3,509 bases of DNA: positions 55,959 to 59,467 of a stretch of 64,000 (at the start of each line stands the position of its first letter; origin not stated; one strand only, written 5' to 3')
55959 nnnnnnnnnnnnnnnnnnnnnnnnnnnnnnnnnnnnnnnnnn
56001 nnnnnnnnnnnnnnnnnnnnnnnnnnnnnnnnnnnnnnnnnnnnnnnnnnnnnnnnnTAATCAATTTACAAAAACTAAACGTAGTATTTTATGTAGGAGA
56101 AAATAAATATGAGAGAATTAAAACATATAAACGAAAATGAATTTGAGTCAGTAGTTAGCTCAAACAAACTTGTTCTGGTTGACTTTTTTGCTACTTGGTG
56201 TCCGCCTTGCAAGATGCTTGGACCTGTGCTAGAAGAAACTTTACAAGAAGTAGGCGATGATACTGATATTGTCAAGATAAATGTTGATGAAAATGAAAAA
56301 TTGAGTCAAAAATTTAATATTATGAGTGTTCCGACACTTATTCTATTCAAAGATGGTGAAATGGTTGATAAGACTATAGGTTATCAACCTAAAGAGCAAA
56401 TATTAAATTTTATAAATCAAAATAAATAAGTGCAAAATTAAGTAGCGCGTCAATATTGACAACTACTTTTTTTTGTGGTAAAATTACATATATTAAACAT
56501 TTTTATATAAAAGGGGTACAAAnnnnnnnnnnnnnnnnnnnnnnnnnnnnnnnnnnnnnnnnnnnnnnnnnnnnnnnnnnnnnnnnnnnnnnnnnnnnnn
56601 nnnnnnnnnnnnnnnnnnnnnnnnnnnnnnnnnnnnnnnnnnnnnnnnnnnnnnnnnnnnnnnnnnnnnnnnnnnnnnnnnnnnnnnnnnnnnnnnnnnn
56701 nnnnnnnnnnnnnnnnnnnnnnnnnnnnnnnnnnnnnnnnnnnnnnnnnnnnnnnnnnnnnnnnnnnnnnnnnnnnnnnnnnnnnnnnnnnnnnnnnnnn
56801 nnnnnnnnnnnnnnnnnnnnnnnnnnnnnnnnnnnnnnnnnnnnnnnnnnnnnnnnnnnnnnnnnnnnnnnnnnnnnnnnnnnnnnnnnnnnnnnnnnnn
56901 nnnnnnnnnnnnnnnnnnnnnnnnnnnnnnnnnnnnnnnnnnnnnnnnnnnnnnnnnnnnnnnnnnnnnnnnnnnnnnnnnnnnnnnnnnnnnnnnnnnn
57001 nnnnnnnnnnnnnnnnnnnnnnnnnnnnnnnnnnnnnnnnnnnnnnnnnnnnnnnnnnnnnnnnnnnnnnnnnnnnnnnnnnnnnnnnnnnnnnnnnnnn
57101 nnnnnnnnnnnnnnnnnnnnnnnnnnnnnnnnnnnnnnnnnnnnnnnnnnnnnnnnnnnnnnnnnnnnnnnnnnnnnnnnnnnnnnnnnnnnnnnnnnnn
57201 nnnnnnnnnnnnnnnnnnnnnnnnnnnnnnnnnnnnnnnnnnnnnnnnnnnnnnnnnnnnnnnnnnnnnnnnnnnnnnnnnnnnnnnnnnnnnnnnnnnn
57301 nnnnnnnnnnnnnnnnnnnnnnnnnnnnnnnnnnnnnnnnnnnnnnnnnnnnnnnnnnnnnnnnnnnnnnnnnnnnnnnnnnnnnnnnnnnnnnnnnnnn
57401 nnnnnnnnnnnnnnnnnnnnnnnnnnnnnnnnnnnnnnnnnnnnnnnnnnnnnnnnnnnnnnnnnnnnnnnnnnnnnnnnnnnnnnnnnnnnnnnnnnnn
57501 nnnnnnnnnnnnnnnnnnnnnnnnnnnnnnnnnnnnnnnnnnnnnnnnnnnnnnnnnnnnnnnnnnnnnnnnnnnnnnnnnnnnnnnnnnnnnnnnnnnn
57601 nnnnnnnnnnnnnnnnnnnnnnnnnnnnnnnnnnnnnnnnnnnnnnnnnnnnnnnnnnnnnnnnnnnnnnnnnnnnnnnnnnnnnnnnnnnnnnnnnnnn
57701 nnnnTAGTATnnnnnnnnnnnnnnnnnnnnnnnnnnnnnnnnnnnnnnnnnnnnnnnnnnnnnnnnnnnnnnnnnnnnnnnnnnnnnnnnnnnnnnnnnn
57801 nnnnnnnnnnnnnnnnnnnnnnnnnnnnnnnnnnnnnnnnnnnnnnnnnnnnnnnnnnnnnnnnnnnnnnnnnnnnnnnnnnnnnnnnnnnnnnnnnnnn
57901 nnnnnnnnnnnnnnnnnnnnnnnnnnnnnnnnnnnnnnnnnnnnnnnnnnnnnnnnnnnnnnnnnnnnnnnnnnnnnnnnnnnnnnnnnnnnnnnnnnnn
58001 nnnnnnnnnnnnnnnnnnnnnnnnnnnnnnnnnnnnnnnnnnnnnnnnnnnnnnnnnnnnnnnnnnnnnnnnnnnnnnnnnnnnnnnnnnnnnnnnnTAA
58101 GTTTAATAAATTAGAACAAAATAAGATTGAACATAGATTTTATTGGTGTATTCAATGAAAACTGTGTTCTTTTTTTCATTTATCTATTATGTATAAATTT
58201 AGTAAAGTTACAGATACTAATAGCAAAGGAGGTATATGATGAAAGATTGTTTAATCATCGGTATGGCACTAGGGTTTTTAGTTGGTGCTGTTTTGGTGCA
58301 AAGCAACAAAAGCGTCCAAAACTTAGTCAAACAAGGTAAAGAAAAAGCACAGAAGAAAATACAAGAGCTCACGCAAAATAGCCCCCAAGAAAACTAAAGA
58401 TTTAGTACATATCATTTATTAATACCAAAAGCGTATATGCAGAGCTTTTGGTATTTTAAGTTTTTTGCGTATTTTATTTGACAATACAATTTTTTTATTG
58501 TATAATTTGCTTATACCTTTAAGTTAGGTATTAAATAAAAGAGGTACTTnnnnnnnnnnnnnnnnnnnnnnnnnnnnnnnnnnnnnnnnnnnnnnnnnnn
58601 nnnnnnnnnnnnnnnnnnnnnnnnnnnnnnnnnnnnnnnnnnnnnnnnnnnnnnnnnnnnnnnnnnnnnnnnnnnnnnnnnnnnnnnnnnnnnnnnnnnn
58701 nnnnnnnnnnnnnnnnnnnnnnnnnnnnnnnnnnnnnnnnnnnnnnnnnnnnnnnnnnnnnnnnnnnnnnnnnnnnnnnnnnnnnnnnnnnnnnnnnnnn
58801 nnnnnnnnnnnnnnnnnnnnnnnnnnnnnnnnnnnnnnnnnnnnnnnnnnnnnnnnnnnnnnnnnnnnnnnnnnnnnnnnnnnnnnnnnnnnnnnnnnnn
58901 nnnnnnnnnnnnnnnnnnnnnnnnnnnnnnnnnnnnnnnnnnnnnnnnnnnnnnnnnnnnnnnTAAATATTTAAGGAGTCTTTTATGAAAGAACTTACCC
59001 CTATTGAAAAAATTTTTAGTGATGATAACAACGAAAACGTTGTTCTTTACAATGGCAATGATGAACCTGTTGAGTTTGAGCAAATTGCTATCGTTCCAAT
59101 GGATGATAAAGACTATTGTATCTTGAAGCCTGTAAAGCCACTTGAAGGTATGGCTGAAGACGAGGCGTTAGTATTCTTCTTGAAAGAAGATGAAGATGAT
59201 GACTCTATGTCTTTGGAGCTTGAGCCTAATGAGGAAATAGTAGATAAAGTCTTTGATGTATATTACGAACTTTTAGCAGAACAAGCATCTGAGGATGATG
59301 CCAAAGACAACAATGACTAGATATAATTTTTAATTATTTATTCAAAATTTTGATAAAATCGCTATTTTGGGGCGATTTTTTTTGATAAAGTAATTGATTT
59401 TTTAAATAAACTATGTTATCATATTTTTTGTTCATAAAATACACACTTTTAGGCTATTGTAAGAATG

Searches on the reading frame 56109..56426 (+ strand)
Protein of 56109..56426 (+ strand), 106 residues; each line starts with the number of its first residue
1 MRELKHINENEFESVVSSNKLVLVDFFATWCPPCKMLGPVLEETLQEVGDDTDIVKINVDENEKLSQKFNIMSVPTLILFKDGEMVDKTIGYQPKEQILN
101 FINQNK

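Call 3: search_protein_families(library=pfam, proteins=[window:56109-56426:+], max_evalue=0.1)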
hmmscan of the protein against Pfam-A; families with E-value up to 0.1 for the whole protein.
window:56109-56426:+ (106 aa): 16 families
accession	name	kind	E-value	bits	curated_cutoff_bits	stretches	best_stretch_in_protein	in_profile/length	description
PF00085.26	Thioredoxin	-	9.9e-31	106.3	23.5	1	5-103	3-102/103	Thioredoxin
PF13098.12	Thioredoxin_2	-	6.4e-12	46.2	27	1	17-100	3-102/104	Thioredoxin-like domain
PF13905.12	Thioredoxin_8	-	1e-09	39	27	2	19-63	1-47/94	Thioredoxin-like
PF06110.17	TXD17-like_Trx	-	4.5e-06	26.8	23.1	1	29-84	36-100/119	Thioredoxin domain-containing protein 17-like, thioredoxin domain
PF00578.27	AhpC-TSA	-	8e-06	26.2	26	1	15-81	23-89/124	AhpC/TSA family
PF13192.12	Thioredoxin_3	-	1.4e-05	25.5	24.8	1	28-86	7-60/76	Thioredoxin domain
PF07449.17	HyaE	-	4.8e-05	23.8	22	1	40-88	49-98/108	Hydrogenase-1 expression protein HyaE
PF13899.12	Thioredoxin_7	-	0.00033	21.1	27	1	14-80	12-81/83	Thioredoxin-like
PF08534.16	Redoxin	-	0.00041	20.6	26.6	1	18-77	27-89/148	Redoxin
PF14595.12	Thioredoxin_9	-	0.00045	20.6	25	1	19-87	41-111/129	Thioredoxin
PF13728.12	TraF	-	0.00055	20.3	23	1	18-84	128-203/224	F plasmid transfer operon protein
PF05768.20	Glrx-like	-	0.002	18.9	26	1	31-77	10-53/77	Glutaredoxin-like domain (DUF836)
PF02966.22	DIM1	-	0.0088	16.3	27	1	16-89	17-92/133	Mitosis protein DIM1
PF04756.19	OST3_OST6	-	0.018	14.9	27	1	54-84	76-106/294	OST3 / OST6 family, transporter family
PF01323.26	DSBA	-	0.077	13.2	25.6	0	54-91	147-179/191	DSBA-like thioredoxin domain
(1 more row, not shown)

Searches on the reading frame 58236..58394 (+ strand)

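Call 3: search_protein_families(library=pfam, proteins=[window:58236-58394:+], max_evalue=0.1)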
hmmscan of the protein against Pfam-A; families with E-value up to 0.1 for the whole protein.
window:58236-58394:+ (53 aa): 2 families
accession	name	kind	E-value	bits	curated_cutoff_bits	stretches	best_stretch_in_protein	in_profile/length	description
PF06295.17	ZapG-like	-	0.031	14.8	33.5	1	7-46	2-44/123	Z-ring associated protein G-like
PF20313.3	DUF6609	-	0.071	13.5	24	1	10-45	42-78/176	Family of unknown function (DUF6609)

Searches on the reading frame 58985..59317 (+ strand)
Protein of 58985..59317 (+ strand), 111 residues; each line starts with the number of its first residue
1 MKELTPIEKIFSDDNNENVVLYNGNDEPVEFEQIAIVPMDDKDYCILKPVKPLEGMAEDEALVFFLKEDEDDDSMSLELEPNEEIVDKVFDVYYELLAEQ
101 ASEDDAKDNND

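Call 3: search_protein_families(library=pfam, proteins=[window:58985-59317:+], max_evalue=0.1)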
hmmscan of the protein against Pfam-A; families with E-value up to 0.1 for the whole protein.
window:58985-59317:+ (111 aa): 1 family
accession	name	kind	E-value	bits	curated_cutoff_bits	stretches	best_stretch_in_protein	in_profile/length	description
PF06949.16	DUF1292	-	2.8e-08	34.9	24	1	25-98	2-75/75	Protein of unknown function (DUF1292)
